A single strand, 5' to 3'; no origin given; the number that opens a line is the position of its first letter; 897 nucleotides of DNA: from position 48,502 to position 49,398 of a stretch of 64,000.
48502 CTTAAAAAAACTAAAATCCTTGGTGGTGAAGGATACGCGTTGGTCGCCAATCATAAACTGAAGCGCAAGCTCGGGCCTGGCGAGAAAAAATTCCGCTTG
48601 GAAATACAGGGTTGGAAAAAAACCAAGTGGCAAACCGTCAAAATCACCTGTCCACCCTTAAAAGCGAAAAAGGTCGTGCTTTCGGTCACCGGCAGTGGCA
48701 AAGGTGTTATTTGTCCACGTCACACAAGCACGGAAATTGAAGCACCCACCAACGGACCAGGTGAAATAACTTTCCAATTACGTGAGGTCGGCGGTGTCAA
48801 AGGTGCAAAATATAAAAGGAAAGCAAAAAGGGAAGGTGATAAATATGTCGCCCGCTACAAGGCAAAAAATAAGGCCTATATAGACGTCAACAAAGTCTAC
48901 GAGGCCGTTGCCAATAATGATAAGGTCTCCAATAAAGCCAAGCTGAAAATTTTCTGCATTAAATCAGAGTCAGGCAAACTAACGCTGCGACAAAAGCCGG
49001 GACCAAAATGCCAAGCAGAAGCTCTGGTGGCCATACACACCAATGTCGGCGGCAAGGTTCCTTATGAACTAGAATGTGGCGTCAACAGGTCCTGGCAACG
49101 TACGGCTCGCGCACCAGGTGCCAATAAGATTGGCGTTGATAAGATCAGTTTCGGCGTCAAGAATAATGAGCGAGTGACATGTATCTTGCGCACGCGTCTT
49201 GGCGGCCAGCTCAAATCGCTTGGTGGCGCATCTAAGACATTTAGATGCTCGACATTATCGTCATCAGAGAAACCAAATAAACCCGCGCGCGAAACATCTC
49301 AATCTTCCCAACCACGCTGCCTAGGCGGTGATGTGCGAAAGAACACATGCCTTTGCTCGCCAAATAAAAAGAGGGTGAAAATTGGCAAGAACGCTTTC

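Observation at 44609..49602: Tandem pair of Lys-rich Sec-exported mosaic proteins sharing novel cysteine-bracketed ~100-aa modules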

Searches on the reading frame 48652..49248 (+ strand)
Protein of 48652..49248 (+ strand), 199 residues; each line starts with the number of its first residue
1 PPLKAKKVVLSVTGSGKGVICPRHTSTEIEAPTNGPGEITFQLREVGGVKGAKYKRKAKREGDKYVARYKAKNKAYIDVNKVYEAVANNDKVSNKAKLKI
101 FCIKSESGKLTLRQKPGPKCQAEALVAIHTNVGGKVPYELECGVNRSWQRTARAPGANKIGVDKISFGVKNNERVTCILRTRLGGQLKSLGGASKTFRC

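Call 31: find_related_loci(query=A3, collection=genome_contigs, flank=10000)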
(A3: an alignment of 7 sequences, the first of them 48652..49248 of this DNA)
Query A3 (199 aa) in genome_contigs; peptide patterns used: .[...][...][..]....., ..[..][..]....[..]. (x = any residue, [..] = any of these).
34 stretches matched a pattern; 8 encode a relative of the query (tblastn E <= 1e-3); 8 distinct loci.
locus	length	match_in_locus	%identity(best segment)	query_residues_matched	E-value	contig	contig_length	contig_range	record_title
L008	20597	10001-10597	68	1-199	1e-91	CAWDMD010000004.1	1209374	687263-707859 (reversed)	MAG: uncultured Alphaproteobacteria bacterium isolate MFD04944.bin.1.97 genome assembly, contig: contig_19979, whole gen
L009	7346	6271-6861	43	1-199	3e-48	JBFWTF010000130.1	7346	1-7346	MAG: Methyloceanibacter sp. isolate CA_2019_TPBF_40 NODE_39923_length_7346_cov_3.328162_TPBF, whole genome shotgun seque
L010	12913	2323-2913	45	1-199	3e-48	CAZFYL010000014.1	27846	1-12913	MAG TPA_asm: uncultured Methyloceanibacter sp. isolate binchicken_co129_405 genome assembly, contig: NODE_4529_length_27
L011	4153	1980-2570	43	1-199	1e-46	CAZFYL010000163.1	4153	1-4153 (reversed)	MAG TPA_asm: uncultured Methyloceanibacter sp. isolate binchicken_co129_405 genome assembly, contig: NODE_80496_length_4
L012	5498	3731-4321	43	1-199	6e-46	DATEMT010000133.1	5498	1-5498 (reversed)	MAG TPA_asm: Methyloceanibacter sp. isolate SMAG_U8949 k141_708006, whole genome shotgun sequence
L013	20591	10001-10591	43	1-199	2e-44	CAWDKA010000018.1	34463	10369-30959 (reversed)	MAG: uncultured Alphaproteobacteria bacterium isolate MFD04850.bin.2.70 genome assembly, contig: contig_67069, whole gen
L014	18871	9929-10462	47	21-199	9e-44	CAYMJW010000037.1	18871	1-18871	MAG TPA_asm: uncultured Methyloceanibacter sp. isolate SRP237561_co1_207 genome assembly, contig: NODE_4868_length_18871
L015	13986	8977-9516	42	21-199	7e-41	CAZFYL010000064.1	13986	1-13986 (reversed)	MAG TPA_asm: uncultured Methyloceanibacter sp. isolate binchicken_co129_405 genome assembly, contig: NODE_13277_length_1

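Call 33: predict_structure(alignment_id=A1)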
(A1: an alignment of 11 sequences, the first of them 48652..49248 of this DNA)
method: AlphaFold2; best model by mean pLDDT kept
length: 199 residues; sequences in the alignment: 11
mean_pLDDT: 93.3   pTM: 0.75
mean pLDDT of the five models: 93.3, 91.5, 91.3, 90.4, 89.3
residues with pLDDT >= 90: 171; 70-90: 27; 50-70: 1; < 50: 0
segments of 3 or more residues with pLDDT < 50: none
pLDDT, mean of each block of 10 residues (from residue 1): 90 93 95 95 87 92 95 94 91 94 95 91 97 95 93 93 96 96 90 94
secondary structure, 60 per line:
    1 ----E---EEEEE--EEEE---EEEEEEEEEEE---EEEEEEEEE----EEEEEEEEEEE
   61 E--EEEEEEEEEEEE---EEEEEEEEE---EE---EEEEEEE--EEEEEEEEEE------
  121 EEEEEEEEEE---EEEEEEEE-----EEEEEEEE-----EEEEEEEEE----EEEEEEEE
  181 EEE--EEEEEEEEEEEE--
elements in order: E9-13 E16-19 E23-33 E37-45 E50-61 E64-75 E79-87 E96-102 E105-114 E121-130 E134-141 E147-154 E160-168 E173-183 E186-197

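Call 35: search_protein_representatives(alignment_id=A1)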
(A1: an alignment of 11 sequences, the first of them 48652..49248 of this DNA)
Query: 11 sequences, 197 profile positions. Proteins with E-value up to 0.001 (for the whole library): 291; up to 1e-10: 154; up to 1e-30: 76. The best 150 are listed.
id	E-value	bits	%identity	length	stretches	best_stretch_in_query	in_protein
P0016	1.9e-117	406.7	-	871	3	1-197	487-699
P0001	1.1e-102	358.5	-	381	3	1-197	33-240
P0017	2.1e-83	295.6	-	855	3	1-197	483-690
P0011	2.4e-83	295.4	-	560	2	1-197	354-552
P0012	3.5e-80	285.1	-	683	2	1-197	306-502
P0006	7.2e-77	274.3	-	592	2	1-197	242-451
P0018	2.5e-76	272.5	-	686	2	1-197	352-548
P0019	1.7e-74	266.5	-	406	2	1-197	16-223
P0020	2.7e-71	256.1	-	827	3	1-197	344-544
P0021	8.3e-71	254.5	-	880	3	1-197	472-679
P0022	1.4e-69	250.5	-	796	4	1-197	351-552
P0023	9.5e-69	247.8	-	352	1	1-197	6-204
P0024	1.7e-67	243.7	-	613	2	1-197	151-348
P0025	7.9e-66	238.2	-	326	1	12-197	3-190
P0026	2.4e-62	226.9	-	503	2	1-197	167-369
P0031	2.9e-57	210.3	-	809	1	1-197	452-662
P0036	9.6e-55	202.0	-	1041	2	1-197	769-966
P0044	6.9e-49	182.9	-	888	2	1-197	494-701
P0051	2.5e-44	168.0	-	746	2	1-197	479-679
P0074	2.1e-36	142.2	-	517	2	2-175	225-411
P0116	2.5e-17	79.9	-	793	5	19-105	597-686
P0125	3.8e-15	72.8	-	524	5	128-164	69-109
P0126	5.5e-15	72.3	-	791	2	2-159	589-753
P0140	7.8e-13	65.3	-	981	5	19-101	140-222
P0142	1.2e-12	64.6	-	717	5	19-103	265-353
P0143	1.4e-12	64.4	-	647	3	121-180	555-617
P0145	2.1e-12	63.9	-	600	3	3-66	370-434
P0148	7.6e-12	62.1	-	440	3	3-104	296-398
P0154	3.0e-11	60.1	-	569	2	2-157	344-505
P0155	3.2e-11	60.0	-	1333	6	5-144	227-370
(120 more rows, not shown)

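Call 42: search_protein_families(library=pfam, alignment_id=A4, max_evalue=0.001)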
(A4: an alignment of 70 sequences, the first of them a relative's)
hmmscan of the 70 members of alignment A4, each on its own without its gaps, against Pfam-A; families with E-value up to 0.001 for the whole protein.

A. member 1, P0016 (871 aa): 4 families
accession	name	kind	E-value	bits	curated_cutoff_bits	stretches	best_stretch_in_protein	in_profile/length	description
PF00030.24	Crystall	-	2.7e-14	53.5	25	1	346-382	1-37/82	Beta/Gamma crystallin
PF01551.29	Peptidase_M23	-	1.2e-11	45.1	28.7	1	71-166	15-89/96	Peptidase family M23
PF03995.18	Inhibitor_I36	-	1.4e-07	31.8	21.1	1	307-360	15-67/69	Peptidase inhibitor family I36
PF08964.15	Crystall_3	-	7.1e-06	26.5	27.3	1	305-382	5-83/86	Beta/Gamma crystallin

B. families by the number of members that match (of 70 scanned): 8 families
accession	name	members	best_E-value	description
PF17660.6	BTRD1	2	7e-50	Polyglycine hydrolase-like, structural repeat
PF00144.29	Beta-lactamase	2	5.2e-35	Beta-lactamase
PF00030.24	Crystall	1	2.7e-14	Beta/Gamma crystallin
PF01551.29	Peptidase_M23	1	1.2e-11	Peptidase family M23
PF03995.18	Inhibitor_I36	1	1.4e-07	Peptidase inhibitor family I36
PF08964.15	Crystall_3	1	7.1e-06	Beta/Gamma crystallin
PF25024.1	EGF_TEN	1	7.2e-05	Teneurin EGF domain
PF08731.17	AFT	1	0.00032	Transcription factor AFT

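Call 55: search_protein_families(library=pfam, proteins=[P0116, P0125, P0126, P0140, P0142, P0145, P0148, P0155, P0143], max_evalue=0.01)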
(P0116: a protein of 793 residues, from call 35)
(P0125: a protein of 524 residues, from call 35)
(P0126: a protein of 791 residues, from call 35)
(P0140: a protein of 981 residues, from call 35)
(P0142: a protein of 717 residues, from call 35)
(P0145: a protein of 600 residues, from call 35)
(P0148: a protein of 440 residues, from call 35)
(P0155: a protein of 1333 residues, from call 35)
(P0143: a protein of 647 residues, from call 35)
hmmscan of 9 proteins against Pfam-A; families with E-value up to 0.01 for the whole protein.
P0116 (793 aa): 6 families
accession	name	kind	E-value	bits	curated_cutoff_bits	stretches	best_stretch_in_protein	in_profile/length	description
PF12245.14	Big_3_2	-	4.3e-10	40.3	23.3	0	277-326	32-80/122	Bacterial Ig-like domain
PF03785.20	Peptidase_C25_C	-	4.2e-08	33.4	25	0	343-377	5-41/79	Peptidase family C25, C terminal ig-like domain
PF22075.2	DUF6939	-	1.3e-06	28.6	27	0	543-569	48-74/167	Family of unknown function (DUF6939)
PF19917.4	bpX1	-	0.0011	19.2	27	0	145-169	34-59/82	MoxR-vWA-beta-propeller ternary system domain bpX1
PF08460.16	SH3_5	-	0.0033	17.9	22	0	352-406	4-58/68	Bacterial SH3 domain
PF13287.12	Fn3_assoc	-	0.0079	16.7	23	0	179-206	31-58/59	Fn3 associated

P0125 (524 aa): 7 families
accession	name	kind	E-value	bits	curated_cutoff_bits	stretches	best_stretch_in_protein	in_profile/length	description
PF00801.26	PKD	-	1.4e-12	47.9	23.5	0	339-411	4-66/80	PKD domain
PF01681.22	C6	-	8.4e-09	36.2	27.9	0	165-196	54-82/89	C6 domain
PF04721.23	PAW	-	3e-06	27.7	31.4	0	71-115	89-135/197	PNGase C-terminal domain, mannose-binding module PAW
PF17425.8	Arylsulfotran_N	-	9.4e-05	22.9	24.2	0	145-180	10-45/88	Arylsulfotransferase Ig-like domain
PF02793.27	HRM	-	0.00053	20.8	26.2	0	371-387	43-57/66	Hormone receptor domain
PF13785.11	DUF4178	-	0.00092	19.8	25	0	361-412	72-121/136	Domain of unknown function (DUF4178)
PF21492.2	bL31_N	-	0.002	18.2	27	0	169-186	12-32/60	Ribosomal protein L31p, N-terminal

P0126 (791 aa): 4 families
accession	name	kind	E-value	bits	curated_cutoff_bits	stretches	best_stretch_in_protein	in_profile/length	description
PF17957.7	Big_7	-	4.4e-10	40.5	24.1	1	64-136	1-70/70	Bacterial Ig domain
PF00801.26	PKD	-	9.8e-06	25.9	23.5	0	507-541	19-56/80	PKD domain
PF21112.3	CsgH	-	0.0032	17.9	27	0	602-677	4-85/88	CsgH protein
PF07705.17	CARDB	-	0.0052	17.4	22.7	1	273-380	1-98/101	CARDB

P0140 (981 aa): 1 family
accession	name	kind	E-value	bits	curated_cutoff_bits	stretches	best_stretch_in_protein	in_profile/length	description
PF00801.26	PKD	-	0.0043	17.4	23.5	0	503-552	24-72/80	PKD domain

P0142 (717 aa): 10 families
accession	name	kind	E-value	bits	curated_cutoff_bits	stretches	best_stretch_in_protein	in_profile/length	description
PF05381.18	Peptidase_C21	-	1e-05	26.3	25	0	323-359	17-53/111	Tymovirus endopeptidase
PF04328.18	Sel_put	-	1.9e-05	25.2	25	0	522-561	6-46/61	Selenoprotein, putative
PF22075.2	DUF6939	-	6.9e-05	23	27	0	425-451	48-74/167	Family of unknown function (DUF6939)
PF03785.20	Peptidase_C25_C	-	0.00017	21.8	25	0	437-469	3-35/79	Peptidase family C25, C terminal ig-like domain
PF12073.14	DUF3553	-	0.00025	21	20.3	0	300-313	29-42/50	Protein of unknown function (DUF3553)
PF18040.7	BPA_C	-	0.00064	20.2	26.2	0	204-253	42-90/95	beta porphyranase A C-terminal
PF00243.23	NGF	-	0.0053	17.3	27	0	120-187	36-102/112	Nerve growth factor family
PF08327.17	AHSA1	-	0.0069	17.1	22.1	0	165-206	49-93/125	Activator of Hsp90 ATPase homolog 1-like protein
PF14869.12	DUF4488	-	0.0075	16.6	27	0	83-119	81-117/123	Domain of unknown function (DUF4488)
PF20791.3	Acyl-ACP_TE_C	-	0.0091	16.6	21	0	483-530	52-100/101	Acyl-ACP thioesterase C-terminal domain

P0145 (600 aa): 0 families

P0148 (440 aa): 1 family
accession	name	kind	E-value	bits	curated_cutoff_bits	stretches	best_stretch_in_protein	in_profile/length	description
PF07705.17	CARDB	-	4.5e-05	24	22.7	1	68-176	1-99/101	CARDB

P0155 (1333 aa): 5 families
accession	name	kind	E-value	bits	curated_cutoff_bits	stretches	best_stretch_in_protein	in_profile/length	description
PF07495.19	Y_Y_Y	-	2.2e-09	37.5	26.6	0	63-119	3-53/65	Y_Y_Y domain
PF00703.27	Glyco_hydro_2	-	2e-08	35.4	23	0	44-114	26-94/109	Glycosyl hydrolases family 2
PF21551.2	CSL4_N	-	1.3e-07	31.6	27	0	357-381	17-41/57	Exosome complex component CSL4, N-terminal domain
PF00630.25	Filamin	-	5.6e-06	27.5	26.9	0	346-410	23-89/93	Filamin/ABP280 repeat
PF14472.11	DUF4429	-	0.001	20.1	25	0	675-702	34-61/95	Domain of unknown function (DUF4429)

P0143 (647 aa): 0 families

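Call 60: find_encoding_contigs(protein=P0021, flank=8000, max_places=2)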
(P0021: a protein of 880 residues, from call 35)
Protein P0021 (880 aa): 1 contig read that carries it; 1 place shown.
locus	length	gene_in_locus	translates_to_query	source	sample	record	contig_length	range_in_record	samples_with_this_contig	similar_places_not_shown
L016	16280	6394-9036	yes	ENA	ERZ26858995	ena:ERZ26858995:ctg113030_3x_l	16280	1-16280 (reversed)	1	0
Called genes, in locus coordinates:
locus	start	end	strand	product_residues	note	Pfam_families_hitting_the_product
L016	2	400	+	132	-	?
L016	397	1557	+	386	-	PF01979:Amidohydro_1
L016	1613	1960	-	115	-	PF04237:YjbR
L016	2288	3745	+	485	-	PF05228:CHASE4, PF00990:GGDEF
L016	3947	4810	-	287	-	PF01261:AP_endonuc_2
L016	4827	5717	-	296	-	PF03446:NAD_binding_2, PF14833:NAD_binding_11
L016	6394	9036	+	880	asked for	-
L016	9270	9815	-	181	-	PF05199:GMC_oxred_C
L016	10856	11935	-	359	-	PF03403:PAF-AH_p_II (faint)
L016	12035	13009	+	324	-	PF12833:HTH_18, PF00165:HTH_AraC (weak)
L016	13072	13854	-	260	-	-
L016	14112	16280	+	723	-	?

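Call 61: find_encoding_contigs(protein=P0031, flank=8000, max_places=2)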
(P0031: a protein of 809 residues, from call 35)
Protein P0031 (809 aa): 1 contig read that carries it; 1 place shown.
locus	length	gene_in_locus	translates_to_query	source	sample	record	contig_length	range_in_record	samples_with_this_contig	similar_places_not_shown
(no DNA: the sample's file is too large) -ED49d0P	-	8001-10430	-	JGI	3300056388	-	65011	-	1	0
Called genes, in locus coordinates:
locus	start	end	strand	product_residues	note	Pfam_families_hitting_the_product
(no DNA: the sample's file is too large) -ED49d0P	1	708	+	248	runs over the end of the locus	PF01351:RNase_HII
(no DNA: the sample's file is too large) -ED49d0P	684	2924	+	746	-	PF02518:HATPase_c (weak), PF13589:HATPase_c_3, PF00183:HSP90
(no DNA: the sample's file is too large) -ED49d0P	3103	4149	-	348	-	PF00195:Chal_sti_synt_N, PF08392:FAE1_CUT1_RppA, PF08545:ACP_syn_III (faint), PF02797:Chal_sti_synt_C, PF08541:ACP_syn_III_C (weak)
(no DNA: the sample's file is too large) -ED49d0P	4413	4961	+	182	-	PF04191:PEMT (weak), PF04140:ICMT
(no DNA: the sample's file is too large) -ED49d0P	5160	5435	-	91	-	-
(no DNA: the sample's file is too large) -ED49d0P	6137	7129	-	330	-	PF14525:AraC_binding_2 (weak), PF12833:HTH_18, PF00165:HTH_AraC (weak)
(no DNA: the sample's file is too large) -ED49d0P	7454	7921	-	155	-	-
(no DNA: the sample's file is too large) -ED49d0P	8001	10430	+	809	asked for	-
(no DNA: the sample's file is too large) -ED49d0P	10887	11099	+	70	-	-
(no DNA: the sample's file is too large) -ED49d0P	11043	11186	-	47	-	-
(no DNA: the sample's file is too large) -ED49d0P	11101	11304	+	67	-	-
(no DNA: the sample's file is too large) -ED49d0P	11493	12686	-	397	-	PF04389:Peptidase_M28, PF05343:Peptidase_M42 (faint), PF01546:Peptidase_M20, PF07687:M20_dimer (weak)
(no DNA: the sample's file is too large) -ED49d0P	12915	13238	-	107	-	-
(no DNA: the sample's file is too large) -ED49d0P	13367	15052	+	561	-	PF02743:dCache_1, PF07536:HWE_HK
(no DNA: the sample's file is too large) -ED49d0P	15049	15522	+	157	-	PF00072:Response_reg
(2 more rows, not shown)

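Call 71: search_protein_families(library=pfam, proteins=[P0074, P0017, P0021, P0044, P0051, P0031, P0036, P0154], max_evalue=1)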
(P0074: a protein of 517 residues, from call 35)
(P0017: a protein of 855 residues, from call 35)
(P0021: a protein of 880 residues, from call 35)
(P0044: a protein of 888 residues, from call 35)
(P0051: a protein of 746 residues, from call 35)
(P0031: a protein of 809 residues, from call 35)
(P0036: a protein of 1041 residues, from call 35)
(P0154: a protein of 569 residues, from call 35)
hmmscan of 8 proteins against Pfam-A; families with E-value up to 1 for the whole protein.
P0074 (517 aa): 0 families

P0017 (855 aa): 0 families

P0021 (880 aa): 0 families

P0044 (888 aa): 0 families

P0051 (746 aa): 0 families

P0031 (809 aa): 0 families

P0036 (1041 aa): 3 families
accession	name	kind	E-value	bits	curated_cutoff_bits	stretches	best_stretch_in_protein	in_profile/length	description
PF00144.29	Beta-lactamase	-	1e-15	58.2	27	1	42-314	9-232/329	Beta-lactamase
PF17660.6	BTRD1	-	3.5e-12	46.5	23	2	524-555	17-48/50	Polyglycine hydrolase-like, structural repeat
PF20855.2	VP1_protrusion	-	0.065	13.5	27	1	546-604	62-119/132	CPV Capsid shell protein VP1, small protrusion domain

P0154 (569 aa): 1 family
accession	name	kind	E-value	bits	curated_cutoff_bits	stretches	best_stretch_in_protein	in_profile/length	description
PF03961.19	FapA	-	0.042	13.9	31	1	488-562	59-138/272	Flagellar Assembly Protein A beta solenoid domain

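Call 77: fold_search(model_id=the predicted structure, library=pdb)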
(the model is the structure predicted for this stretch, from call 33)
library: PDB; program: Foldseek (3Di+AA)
matches with E <= 10: 1928; with E <= 0.001: 119
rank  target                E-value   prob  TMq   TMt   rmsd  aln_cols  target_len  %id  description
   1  7uzs                  2.2e-05  1.00  0.34  0.12  12.7       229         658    9  Protein 4.2 (local refinement from consensus reconstruction of ankyrin complex classes) (released 2022-07-20)
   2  1ggu_B                2.6e-05  1.00  0.35  0.13  13.2       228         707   13  HUMAN FACTOR XIII WITH CALCIUM BOUND IN THE ION SITE (released 1999-09-16)
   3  8csw                  2.8e-05  1.00  0.34  0.12  12.7       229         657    9  Local refinement of protein 4.2 in Class 2 of erythrocyte ankyrin-1 complex (released 2022-07-20)
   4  8cs9_X                3.2e-05  1.00  0.35  0.13  12.7       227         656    8  Composite reconstruction of Class 1 of the erythrocyte ankyrin-1 complex (released 2022-07-20)
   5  1ggu_A                3.7e-05  1.00  0.35  0.13  13.2       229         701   11  HUMAN FACTOR XIII WITH CALCIUM BOUND IN THE ION SITE (released 1999-09-16)
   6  8tr9                  7.8e-05  1.00  0.35  0.12  13.9       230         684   10  Cryo-EM structure of transglutaminase 2 bound to GDP (released 2024-07-31)
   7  1nug_B                9.6e-05  1.00  0.31  0.13  13.6       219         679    8  Role of Calcium Ions in the Activation and Activity of the Transglutaminase 3 Enzyme (2 calciums, 1 Mg, inactive form) (released 2003-04-22)
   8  7tvz_E                1.1e-04  1.00  0.36  0.14  12.7       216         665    8  Cryo-EM structure of human band 3-protein 4.2 complex in diagonal conformation (released 2022-06-08)
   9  1evu_A                1.1e-04  1.00  0.35  0.13  13.2       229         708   12  HUMAN FACTOR XIII WITH CALCIUM BOUND IN THE ION SITE (released 2000-05-10)
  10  7r3t_B                1.5e-04  1.00  0.26  0.27  16.5       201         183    9  Crystal structure of the Dimeric C-terminal Big_2-CBM56 domains from Paenibacillus illinoisensis (Bacillus circulans I (released 2023-02-22)
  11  1evu_B                1.6e-04  1.00  0.34  0.12  12.7       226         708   12  HUMAN FACTOR XIII WITH CALCIUM BOUND IN THE ION SITE (released 2000-05-10)
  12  1ex0_B                1.6e-04  1.00  0.34  0.12  13.2       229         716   13  HUMAN FACTOR XIII, MUTANT W279F ZYMOGEN (released 2003-12-23)
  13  8cmt_A                1.7e-04  1.00  0.34  0.12  12.8       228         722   12  Structure of the plasma coagulation Factor XIII A2B2 heterotetrameric complex. (released 2024-09-11)
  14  8pb1_C                1.7e-04  1.00  0.29  0.30  13.2       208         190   10  Cryo-EM structure of a pre-dimerized murine IL-12 complete extracellular signaling complex (Class 1), obtained after l (released 2024-02-07)
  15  4jo1_H                1.7e-04  1.00  0.28  0.27  14.2       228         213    8  Crystal structure of rabbit mAb R56 Fab in complex with V3 crown of HIV-1 JR-FL gp120 (released 2013-07-31)
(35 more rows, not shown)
